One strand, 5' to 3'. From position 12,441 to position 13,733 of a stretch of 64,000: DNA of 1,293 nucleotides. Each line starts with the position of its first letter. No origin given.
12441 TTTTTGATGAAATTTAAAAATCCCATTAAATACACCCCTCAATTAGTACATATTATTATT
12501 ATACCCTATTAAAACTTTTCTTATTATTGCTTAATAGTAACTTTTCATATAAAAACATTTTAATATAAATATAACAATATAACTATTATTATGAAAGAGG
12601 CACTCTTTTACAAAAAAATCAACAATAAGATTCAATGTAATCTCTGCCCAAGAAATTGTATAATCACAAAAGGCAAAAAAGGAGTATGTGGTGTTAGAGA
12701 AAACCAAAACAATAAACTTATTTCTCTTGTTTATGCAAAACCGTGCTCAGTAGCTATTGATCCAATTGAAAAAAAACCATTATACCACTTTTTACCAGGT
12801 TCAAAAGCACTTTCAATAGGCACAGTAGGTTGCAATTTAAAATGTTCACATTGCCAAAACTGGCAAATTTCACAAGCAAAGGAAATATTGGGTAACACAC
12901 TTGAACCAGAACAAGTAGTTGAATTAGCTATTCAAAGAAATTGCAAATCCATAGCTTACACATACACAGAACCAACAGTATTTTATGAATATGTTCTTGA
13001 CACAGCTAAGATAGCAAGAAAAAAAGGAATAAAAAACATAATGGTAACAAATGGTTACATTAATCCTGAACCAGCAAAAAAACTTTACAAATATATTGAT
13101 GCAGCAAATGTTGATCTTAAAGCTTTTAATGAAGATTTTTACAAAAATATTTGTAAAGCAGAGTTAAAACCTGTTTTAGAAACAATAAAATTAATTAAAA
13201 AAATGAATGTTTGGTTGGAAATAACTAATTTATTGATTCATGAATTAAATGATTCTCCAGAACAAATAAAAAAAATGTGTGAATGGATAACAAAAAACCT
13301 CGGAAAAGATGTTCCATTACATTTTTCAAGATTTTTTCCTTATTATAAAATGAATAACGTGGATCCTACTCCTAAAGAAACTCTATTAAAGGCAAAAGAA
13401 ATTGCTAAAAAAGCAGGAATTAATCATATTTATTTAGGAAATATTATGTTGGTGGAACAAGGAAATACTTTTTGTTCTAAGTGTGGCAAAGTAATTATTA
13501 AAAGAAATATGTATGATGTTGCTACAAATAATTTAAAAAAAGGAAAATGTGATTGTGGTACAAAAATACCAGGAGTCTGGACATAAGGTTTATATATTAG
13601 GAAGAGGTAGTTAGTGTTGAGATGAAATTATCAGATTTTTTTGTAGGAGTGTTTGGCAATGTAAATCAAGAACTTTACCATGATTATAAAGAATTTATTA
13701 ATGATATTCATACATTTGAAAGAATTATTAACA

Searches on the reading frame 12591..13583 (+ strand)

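Call 50: search_protein_families(library=pfam, proteins=[window:12591-13583:+], max_evalue=0.00001)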
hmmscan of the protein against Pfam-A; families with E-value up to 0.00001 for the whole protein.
window:12591-13583:+ (331 aa): 1 family
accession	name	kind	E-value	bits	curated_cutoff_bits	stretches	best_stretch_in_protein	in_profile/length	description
PF04055.27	Radical_SAM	-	2.7e-24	86.6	29.5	1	77-228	3-164/166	Radical SAM superfamily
